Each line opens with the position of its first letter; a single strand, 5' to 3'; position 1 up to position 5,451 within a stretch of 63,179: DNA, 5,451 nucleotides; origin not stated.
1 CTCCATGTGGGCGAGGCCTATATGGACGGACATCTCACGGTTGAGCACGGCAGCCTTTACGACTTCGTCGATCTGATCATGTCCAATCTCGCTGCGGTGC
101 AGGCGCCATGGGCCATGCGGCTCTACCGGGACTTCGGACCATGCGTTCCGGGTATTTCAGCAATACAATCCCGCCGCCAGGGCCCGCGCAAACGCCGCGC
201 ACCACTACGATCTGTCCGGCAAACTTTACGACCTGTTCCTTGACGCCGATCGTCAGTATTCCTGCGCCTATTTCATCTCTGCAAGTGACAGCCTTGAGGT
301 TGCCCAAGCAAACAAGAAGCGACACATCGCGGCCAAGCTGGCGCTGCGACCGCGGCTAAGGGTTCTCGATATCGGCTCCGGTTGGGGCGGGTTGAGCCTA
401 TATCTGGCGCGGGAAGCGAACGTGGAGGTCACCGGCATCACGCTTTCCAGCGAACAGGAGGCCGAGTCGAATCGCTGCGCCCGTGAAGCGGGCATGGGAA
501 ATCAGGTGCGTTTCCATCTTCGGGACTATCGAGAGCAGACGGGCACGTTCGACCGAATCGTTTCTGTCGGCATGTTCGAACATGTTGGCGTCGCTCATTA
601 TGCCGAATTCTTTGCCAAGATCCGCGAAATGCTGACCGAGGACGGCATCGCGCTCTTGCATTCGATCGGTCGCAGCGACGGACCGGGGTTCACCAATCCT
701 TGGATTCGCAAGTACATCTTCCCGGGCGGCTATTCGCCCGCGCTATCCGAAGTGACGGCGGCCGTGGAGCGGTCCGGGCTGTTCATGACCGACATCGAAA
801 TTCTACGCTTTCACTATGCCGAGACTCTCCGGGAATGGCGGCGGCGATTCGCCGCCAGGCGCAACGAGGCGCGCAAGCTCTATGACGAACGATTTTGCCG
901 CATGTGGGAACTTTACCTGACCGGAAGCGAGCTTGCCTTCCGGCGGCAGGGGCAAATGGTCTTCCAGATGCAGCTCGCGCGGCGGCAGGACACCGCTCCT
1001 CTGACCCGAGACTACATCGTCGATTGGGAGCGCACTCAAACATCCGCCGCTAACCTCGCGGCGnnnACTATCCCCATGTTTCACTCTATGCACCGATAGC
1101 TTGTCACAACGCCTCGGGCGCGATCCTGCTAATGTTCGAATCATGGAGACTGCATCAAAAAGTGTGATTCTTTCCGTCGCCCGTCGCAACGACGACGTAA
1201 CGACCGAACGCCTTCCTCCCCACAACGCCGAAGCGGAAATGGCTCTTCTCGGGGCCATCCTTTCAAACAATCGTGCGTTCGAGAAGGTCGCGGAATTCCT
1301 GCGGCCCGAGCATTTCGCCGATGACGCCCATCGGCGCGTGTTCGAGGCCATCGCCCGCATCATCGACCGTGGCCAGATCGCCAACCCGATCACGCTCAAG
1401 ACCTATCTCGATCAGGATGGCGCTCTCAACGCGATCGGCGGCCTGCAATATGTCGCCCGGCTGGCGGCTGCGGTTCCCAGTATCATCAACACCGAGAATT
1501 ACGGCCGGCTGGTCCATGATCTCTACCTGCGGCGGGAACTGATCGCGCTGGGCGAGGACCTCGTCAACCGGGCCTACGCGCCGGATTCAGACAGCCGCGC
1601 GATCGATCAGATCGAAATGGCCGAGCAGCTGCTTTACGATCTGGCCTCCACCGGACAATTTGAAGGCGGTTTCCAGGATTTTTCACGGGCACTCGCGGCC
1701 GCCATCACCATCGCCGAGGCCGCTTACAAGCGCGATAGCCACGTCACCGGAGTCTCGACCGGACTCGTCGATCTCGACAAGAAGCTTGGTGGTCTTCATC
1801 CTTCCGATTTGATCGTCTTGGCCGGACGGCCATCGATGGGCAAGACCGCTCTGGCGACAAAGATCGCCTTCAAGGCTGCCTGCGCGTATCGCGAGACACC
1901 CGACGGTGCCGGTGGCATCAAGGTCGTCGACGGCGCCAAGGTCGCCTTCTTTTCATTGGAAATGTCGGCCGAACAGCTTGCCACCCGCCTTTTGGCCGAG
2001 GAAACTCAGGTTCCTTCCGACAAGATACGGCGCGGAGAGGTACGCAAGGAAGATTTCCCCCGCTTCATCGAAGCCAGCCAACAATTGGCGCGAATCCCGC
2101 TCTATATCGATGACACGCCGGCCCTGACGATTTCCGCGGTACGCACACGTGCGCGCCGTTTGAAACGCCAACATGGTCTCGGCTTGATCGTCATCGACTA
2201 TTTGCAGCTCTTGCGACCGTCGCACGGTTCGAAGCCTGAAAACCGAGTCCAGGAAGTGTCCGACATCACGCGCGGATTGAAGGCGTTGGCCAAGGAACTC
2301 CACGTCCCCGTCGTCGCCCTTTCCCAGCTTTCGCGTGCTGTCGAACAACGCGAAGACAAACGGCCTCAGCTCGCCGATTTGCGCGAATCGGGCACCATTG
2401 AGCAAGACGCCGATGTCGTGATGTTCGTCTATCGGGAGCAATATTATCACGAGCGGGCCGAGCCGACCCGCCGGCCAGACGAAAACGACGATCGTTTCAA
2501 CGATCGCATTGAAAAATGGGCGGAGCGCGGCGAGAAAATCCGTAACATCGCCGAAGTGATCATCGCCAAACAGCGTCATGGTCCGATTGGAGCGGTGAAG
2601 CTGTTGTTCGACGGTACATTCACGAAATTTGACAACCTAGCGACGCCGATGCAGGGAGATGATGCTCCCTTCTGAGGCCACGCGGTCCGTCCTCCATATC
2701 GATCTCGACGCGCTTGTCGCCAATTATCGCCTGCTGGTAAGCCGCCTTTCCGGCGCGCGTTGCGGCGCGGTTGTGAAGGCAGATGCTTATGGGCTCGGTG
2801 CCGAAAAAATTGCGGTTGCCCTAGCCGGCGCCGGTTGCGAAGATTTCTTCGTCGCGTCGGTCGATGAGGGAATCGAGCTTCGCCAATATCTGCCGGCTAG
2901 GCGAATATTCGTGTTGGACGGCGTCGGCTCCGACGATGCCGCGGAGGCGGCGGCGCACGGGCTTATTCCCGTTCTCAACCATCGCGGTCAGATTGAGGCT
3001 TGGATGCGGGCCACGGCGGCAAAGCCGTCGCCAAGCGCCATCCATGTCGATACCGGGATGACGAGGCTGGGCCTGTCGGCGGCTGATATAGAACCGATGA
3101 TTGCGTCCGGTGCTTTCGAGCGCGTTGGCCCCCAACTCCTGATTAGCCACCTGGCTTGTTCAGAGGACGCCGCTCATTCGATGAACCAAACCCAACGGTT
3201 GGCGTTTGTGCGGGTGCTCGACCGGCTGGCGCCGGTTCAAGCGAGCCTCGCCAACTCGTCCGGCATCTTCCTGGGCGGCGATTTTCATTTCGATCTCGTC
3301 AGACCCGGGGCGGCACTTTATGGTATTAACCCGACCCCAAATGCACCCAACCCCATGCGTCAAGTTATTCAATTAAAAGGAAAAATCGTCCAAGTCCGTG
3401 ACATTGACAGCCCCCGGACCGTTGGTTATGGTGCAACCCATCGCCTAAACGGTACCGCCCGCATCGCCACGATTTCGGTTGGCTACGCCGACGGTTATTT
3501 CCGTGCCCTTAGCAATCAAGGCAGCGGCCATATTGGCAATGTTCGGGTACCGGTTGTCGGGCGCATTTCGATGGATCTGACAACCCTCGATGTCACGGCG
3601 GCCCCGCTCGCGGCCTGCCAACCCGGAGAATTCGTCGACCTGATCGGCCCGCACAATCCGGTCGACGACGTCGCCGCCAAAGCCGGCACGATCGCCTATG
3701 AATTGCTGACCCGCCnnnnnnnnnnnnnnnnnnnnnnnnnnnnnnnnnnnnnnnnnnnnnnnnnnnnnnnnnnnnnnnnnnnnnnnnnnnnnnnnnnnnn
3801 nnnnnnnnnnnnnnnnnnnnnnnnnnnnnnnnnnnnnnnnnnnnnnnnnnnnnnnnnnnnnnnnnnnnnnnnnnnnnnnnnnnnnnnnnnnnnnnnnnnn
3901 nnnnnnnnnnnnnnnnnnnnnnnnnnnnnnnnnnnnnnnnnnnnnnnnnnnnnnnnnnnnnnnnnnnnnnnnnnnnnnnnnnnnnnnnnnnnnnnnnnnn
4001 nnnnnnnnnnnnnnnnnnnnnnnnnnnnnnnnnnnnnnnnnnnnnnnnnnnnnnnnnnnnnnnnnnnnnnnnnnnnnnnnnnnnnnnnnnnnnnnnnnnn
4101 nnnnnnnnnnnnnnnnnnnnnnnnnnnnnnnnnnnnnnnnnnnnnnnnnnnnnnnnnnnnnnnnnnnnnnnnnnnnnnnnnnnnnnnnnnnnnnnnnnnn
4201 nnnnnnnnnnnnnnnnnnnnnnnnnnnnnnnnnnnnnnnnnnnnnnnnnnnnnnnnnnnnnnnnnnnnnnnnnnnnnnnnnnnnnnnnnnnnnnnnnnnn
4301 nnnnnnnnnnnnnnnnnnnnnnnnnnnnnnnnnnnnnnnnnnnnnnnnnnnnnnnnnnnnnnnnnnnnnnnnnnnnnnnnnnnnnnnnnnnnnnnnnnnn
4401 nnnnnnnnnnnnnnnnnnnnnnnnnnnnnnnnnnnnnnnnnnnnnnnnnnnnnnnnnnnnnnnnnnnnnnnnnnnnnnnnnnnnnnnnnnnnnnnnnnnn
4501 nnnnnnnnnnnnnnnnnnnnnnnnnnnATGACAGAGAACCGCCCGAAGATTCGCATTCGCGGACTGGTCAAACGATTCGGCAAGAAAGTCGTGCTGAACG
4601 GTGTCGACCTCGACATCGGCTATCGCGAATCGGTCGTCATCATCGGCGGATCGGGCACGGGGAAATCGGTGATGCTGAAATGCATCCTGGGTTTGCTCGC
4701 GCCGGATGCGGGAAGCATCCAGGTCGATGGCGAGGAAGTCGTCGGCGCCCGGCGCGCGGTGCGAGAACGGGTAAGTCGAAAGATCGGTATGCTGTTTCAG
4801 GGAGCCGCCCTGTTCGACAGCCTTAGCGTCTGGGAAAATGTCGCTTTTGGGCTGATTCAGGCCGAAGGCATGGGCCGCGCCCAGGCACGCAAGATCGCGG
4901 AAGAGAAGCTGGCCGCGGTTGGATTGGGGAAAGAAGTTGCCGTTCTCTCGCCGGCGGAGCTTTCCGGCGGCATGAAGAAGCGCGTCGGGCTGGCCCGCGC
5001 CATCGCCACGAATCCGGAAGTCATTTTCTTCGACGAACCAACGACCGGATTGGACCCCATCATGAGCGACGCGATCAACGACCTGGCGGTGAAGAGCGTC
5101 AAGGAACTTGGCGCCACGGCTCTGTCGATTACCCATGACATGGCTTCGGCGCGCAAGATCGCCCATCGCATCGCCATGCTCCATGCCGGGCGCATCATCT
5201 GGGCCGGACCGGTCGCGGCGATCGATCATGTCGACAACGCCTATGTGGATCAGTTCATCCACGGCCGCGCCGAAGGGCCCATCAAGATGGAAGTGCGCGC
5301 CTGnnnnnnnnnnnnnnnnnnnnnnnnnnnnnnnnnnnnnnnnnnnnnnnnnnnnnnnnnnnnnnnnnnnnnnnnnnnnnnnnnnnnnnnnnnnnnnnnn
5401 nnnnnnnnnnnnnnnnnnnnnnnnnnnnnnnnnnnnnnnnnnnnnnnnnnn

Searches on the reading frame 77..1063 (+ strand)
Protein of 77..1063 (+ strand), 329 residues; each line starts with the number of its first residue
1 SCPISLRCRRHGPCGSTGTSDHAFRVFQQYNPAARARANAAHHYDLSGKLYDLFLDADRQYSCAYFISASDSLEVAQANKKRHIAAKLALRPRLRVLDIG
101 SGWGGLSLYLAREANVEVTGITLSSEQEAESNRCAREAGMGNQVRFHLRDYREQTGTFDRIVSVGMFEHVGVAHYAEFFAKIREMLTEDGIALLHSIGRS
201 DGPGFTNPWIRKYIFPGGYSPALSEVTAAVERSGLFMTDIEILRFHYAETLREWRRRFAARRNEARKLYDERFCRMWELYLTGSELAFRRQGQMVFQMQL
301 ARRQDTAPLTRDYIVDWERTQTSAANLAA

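Call 30: search_protein_families(library=pfam, proteins=[window:77-1063:+], max_evalue=0.01)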
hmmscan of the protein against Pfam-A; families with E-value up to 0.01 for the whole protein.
window:77-1063:+ (329 aa): 10 families
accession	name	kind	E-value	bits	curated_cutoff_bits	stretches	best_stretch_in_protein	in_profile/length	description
PF02353.26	CMAS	-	1.4e-84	284.1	27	1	35-298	5-273/273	Mycolic acid cyclopropane synthetase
PF13649.12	Methyltransf_25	-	4e-14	53.5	27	1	96-190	1-97/97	Methyltransferase domain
PF13489.12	Methyltransf_23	-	4.6e-11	43.2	27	1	86-254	14-132/164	Methyltransferase domain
PF08242.18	Methyltransf_12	-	1.2e-10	42.4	30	1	97-191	1-97/98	Methyltransferase domain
PF08241.18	Methyltransf_11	-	1.2e-10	42.3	21.2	1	97-193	1-94/95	Methyltransferase domain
PF13847.12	Methyltransf_31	-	6.6e-07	29.6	27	1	92-198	3-113/145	Methyltransferase domain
PF05175.20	MTS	-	6.4e-05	23.1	23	1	91-190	30-134/170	Methyltransferase small domain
PF13679.12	Methyltransf_32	-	0.0013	19.1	27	1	91-156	24-94/143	Methyltransferase domain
PF01728.25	FtsJ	-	0.003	18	24.1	1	80-133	8-62/181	FtsJ-like methyltransferase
PF13578.12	Methyltransf_24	-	0.0093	17.3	26.3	0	99-197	3-105/105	Methyltransferase domain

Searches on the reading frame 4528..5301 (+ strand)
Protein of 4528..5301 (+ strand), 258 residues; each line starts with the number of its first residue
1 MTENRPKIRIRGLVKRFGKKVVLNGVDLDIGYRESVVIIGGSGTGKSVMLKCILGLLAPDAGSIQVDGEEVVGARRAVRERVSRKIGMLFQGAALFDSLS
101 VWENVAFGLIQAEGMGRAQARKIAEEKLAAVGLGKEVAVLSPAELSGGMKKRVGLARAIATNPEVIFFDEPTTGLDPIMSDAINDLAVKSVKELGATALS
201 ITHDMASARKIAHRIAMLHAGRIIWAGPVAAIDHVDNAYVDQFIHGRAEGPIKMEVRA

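Call 30: search_protein_families(library=pfam, proteins=[window:4528-5301:+], max_evalue=0.01)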
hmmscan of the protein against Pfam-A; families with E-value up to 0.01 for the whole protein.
window:4528-5301:+ (258 aa): 4 families
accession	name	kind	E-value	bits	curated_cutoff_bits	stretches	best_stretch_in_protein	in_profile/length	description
PF00005.33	ABC_tran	-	8.7e-32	111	25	1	23-173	1-137/137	ABC transporter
PF13304.12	AAA_21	-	6.5e-06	26.9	27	1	140-187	233-280/304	AAA domain, putative AbiEii toxin, Type IV TA system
PF13555.12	AAA_29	-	0.0037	17.4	27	1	24-61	13-50/61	P-loop containing region of AAA domain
PF13191.12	AAA_16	-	0.0048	17.9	32.6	1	32-85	23-81/167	AAA ATPase domain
